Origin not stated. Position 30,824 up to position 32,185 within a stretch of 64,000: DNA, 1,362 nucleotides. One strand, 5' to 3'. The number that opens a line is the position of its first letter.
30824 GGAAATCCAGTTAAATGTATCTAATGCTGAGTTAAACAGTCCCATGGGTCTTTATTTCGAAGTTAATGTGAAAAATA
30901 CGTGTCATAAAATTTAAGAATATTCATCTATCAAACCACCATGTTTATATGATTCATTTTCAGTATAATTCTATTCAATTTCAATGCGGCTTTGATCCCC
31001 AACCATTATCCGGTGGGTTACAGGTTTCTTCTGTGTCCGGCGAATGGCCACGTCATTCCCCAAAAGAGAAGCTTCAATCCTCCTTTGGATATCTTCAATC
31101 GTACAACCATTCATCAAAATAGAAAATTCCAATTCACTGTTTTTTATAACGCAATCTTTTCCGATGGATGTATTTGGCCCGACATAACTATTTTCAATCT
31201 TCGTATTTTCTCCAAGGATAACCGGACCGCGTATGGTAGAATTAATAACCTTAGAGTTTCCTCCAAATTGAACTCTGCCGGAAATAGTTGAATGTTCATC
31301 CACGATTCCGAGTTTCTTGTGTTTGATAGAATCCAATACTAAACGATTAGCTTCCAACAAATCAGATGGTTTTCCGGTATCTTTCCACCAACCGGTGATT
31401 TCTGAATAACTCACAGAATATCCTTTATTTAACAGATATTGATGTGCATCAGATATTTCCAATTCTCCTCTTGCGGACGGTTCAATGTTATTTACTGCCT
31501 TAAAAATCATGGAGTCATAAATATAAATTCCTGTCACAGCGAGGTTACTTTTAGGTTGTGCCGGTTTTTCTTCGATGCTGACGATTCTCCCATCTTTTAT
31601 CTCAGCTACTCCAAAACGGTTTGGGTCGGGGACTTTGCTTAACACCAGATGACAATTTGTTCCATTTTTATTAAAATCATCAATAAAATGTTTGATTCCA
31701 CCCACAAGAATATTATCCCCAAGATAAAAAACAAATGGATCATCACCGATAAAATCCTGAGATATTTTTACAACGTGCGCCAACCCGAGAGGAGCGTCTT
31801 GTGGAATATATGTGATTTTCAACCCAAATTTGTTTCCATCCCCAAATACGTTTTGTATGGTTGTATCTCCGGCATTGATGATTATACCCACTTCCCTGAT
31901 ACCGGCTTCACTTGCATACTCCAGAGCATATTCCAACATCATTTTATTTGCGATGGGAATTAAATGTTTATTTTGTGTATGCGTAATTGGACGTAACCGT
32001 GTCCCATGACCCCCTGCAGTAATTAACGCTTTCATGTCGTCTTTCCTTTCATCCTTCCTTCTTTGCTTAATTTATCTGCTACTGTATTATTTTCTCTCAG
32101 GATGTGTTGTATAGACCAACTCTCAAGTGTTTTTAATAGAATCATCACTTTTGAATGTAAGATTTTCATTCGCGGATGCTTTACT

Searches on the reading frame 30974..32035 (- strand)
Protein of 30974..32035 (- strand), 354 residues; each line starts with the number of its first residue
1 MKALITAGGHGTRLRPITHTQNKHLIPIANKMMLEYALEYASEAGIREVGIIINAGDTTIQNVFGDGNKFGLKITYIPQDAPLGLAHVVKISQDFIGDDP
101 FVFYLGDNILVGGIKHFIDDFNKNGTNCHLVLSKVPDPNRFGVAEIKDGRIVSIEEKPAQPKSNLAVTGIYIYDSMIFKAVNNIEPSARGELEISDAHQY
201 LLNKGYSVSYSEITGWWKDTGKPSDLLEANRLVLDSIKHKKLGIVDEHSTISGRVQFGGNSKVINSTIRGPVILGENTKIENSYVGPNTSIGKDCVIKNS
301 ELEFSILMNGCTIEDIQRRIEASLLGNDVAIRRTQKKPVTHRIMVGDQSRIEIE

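Call 36: search_protein_families(library=pfam, proteins=[window:30974-32035:-], max_evalue=0.001)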
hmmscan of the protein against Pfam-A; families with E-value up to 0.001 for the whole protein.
window:30974-32035:- (354 aa): 6 families
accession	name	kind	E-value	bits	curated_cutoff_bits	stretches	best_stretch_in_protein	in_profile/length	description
PF00483.29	NTP_transferase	-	4.1e-54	184.2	21.2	1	2-234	1-243/245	Nucleotidyl transferase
PF25084.1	LbH_EIF2B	-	1.2e-11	45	54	1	237-332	10-100/105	EIF2B subunit epsilon LbH domain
PF00132.30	Hexapep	-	9.1e-07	28.8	27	1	272-299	2-30/36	Bacterial transferase hexapeptide (six repeats)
PF12804.13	NTP_transf_3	-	4.5e-06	27.4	27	1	3-79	1-67/160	MobA-like NTP transferase domain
PF07959.18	Fucose_pyrophosphorylase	-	3e-05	23.6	34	1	235-305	259-329/418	Fucose pyrophosphorylase domain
PF25247.1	LbH_GLGC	-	0.00027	21.3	27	0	270-300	72-102/135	GLGC left-handed parallel beta-helix domain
